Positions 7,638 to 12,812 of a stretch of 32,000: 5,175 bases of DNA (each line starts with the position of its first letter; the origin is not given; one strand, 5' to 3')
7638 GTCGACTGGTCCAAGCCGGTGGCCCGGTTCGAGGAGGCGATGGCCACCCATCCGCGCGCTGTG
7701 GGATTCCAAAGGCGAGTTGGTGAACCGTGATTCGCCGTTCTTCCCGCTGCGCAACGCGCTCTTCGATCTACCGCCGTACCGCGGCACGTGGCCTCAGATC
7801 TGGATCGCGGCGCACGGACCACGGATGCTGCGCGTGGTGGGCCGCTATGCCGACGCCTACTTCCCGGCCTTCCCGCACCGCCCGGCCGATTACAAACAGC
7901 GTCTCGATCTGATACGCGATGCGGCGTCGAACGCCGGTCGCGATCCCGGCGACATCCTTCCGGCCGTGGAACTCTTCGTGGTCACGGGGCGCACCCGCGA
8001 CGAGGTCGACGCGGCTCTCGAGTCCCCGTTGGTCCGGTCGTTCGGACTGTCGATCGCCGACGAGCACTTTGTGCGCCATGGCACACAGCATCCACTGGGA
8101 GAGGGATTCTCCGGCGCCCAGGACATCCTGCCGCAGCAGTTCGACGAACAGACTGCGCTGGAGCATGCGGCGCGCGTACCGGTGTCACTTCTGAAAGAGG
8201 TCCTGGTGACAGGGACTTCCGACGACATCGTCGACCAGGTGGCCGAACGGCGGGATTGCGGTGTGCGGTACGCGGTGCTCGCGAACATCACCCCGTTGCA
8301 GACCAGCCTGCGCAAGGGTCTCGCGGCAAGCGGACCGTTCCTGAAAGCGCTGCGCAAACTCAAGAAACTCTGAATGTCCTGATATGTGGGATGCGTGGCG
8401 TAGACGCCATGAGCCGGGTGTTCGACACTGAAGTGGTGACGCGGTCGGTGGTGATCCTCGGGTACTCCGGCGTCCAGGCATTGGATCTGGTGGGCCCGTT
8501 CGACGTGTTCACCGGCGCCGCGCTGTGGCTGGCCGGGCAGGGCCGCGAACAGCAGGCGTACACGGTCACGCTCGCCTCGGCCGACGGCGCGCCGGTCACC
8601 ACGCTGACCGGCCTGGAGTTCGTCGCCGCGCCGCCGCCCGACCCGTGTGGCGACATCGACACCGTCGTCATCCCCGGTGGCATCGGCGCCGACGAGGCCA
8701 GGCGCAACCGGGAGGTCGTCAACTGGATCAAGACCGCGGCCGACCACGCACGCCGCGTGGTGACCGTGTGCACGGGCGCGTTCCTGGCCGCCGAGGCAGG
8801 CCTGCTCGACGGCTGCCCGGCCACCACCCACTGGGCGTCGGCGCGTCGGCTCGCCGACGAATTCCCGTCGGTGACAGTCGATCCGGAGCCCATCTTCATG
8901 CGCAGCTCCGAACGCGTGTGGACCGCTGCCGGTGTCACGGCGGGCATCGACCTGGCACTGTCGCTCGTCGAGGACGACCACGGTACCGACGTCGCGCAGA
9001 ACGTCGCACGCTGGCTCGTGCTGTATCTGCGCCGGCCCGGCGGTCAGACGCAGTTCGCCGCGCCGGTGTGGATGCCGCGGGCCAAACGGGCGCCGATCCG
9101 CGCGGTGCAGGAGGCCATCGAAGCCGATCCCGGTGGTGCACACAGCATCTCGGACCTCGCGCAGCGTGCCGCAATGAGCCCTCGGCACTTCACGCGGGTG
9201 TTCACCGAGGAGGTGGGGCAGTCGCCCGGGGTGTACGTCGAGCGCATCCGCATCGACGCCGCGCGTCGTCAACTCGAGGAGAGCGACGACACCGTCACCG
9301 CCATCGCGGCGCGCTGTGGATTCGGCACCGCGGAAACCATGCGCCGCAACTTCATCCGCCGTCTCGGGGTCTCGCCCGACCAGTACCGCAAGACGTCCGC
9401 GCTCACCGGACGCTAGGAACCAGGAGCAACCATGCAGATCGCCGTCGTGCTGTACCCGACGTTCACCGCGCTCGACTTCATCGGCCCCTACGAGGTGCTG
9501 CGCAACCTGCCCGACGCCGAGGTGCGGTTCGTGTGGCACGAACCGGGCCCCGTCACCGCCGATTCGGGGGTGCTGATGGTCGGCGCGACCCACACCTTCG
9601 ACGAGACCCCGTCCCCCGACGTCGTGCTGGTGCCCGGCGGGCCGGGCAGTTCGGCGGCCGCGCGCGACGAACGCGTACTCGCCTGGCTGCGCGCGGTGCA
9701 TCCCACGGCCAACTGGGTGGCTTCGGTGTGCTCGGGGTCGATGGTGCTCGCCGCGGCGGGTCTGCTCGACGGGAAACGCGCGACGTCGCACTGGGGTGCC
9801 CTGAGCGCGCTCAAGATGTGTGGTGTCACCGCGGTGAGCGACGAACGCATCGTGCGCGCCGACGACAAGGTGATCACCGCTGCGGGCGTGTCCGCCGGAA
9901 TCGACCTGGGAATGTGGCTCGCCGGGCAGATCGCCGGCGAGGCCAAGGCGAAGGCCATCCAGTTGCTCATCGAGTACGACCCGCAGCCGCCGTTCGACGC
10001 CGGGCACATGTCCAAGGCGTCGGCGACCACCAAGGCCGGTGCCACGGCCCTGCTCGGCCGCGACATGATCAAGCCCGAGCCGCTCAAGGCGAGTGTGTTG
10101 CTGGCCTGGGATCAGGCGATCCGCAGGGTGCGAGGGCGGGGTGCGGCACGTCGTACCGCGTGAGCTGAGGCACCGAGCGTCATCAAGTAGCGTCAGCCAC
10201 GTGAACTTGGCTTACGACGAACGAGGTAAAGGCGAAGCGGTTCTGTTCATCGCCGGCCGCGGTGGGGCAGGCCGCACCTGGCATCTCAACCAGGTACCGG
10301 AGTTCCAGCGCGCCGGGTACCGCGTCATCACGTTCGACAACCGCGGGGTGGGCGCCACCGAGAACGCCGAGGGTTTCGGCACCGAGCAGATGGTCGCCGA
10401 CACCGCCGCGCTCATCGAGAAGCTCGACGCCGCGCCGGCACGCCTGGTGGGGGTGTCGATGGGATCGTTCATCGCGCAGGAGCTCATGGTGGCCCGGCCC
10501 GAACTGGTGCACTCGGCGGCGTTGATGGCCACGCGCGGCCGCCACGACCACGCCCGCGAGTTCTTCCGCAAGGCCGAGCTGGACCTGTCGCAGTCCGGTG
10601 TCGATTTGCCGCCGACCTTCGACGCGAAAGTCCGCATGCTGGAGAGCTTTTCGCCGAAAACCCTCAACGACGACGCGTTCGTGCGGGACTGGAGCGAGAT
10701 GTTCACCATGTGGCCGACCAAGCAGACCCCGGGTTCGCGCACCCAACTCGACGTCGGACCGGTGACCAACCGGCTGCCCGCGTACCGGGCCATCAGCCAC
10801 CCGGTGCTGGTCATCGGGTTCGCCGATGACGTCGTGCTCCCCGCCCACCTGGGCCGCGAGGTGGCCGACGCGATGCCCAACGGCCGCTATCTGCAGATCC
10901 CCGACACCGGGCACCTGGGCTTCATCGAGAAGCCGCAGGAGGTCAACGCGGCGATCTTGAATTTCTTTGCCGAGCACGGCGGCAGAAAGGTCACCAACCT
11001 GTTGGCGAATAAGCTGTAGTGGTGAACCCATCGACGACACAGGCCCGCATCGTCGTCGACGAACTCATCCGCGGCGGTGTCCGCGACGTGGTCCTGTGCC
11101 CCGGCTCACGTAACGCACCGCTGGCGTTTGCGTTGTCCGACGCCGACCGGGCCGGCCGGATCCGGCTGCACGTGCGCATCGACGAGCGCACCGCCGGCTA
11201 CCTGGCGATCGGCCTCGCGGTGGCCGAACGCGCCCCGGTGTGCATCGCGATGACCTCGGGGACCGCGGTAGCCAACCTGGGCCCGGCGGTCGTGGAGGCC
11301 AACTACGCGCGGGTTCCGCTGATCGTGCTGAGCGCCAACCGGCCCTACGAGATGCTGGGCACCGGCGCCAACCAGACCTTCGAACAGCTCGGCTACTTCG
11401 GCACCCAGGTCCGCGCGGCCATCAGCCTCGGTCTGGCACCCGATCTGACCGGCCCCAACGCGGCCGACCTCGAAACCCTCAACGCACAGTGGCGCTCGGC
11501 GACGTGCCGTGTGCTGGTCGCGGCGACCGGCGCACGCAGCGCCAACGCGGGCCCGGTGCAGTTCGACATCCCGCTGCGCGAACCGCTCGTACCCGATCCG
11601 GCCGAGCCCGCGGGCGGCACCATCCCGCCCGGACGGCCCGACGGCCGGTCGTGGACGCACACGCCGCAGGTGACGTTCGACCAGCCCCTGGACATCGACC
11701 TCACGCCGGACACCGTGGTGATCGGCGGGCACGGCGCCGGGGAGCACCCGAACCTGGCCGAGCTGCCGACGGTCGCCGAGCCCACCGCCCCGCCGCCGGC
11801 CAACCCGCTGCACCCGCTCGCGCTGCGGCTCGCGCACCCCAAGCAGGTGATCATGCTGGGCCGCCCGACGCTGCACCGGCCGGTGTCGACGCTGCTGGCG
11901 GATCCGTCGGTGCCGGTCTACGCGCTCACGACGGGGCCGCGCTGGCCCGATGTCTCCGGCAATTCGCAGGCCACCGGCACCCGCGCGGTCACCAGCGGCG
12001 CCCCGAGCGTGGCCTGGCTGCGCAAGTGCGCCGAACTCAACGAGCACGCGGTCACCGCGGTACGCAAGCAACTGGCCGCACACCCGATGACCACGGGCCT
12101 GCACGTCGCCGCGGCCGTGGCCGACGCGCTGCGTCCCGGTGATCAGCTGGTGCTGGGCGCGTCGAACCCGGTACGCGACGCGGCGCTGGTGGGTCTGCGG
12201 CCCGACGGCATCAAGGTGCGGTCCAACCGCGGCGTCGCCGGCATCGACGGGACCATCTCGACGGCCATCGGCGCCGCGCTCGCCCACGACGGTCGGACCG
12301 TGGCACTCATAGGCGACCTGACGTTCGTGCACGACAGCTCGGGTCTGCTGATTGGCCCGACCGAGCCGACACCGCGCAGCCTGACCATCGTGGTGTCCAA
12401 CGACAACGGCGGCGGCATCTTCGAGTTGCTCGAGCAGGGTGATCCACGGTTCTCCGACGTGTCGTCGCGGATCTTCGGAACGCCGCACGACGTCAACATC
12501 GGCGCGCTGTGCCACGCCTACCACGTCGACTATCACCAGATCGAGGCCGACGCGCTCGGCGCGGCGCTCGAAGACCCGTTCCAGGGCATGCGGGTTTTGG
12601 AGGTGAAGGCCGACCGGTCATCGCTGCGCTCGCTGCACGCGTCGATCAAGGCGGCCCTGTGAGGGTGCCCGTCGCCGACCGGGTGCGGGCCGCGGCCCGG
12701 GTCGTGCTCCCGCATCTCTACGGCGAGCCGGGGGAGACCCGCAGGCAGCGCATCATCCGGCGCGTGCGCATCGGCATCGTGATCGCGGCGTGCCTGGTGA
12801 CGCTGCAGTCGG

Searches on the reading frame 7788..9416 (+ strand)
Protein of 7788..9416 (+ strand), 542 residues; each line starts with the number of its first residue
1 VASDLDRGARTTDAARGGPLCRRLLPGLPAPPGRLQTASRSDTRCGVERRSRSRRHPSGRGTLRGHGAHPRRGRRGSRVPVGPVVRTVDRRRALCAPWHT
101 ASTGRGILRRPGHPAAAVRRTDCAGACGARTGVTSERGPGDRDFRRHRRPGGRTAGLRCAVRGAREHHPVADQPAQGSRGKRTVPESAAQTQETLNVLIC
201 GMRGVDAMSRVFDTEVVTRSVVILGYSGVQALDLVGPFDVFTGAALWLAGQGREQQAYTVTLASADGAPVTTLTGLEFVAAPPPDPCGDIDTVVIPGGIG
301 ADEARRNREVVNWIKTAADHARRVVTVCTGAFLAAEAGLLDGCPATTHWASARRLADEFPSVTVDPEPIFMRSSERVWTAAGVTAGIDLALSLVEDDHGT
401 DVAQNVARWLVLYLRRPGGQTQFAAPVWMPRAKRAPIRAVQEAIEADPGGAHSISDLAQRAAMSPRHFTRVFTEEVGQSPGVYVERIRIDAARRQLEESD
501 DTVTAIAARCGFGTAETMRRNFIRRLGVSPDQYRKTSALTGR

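Call 68: search_protein_families(library=pfam, max_evalue=0.00001, proteins=[window:7788-9416:+])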
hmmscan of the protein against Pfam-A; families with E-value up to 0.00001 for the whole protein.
window:7788-9416:+ (542 aa): 3 families
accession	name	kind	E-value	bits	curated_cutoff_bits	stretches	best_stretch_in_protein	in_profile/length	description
PF12833.13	HTH_18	-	2.3e-24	85.9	33.6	1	457-535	1-79/80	Helix-turn-helix domain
PF01965.30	DJ-1_PfpI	-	1.5e-21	77.4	26.6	1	220-395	2-164/165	DJ-1/PfpI family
PF00165.29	HTH_AraC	-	7.3e-11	42.4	26.6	0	453-481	10-38/42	Bacterial regulatory helix-turn-helix proteins, AraC family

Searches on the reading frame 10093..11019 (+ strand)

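Call 68: search_protein_families(library=pfam, max_evalue=0.00001, proteins=[window:10093-11019:+])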
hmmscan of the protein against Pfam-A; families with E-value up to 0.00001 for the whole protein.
window:10093-11019:+ (308 aa): 3 families
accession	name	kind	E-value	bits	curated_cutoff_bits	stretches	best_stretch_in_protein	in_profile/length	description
PF00561.26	Abhydrolase_1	-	7e-23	82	25.8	1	49-281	2-245/245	alpha/beta hydrolase fold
PF12697.13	Abhydrolase_6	-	9.4e-22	79.2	26.3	1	50-287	1-217/217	Alpha/beta hydrolase family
PF12146.15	Hydrolase_4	-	9.9e-12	45.1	27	1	60-161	16-126/239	Serine aminopeptidase, S33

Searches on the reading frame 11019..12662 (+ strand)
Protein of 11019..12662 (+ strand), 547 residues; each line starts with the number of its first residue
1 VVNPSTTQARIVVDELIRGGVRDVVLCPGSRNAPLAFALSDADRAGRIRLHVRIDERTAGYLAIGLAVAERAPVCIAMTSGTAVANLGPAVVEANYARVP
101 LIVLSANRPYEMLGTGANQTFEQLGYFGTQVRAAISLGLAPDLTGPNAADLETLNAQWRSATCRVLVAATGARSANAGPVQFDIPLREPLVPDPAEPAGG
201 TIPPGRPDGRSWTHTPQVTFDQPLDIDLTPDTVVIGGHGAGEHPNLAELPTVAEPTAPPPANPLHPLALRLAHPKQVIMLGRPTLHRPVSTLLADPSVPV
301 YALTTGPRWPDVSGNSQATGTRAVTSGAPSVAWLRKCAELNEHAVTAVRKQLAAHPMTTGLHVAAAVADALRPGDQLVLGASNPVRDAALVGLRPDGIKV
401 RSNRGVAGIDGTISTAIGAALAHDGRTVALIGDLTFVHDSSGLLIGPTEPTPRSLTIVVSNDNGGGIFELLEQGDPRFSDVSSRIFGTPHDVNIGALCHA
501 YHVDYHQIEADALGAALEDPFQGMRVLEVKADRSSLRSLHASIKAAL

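Call 68: search_protein_families(library=pfam, max_evalue=0.00001, proteins=[window:11019-12662:+])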
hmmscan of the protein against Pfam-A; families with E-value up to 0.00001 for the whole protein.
window:11019-12662:+ (547 aa): 1 family
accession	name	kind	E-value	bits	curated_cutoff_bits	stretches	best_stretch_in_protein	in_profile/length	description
PF02776.23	TPP_enzyme_N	-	2.9e-21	75.9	26.8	1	9-123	4-116/119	Thiamine pyrophosphate enzyme, N-terminal TPP binding domain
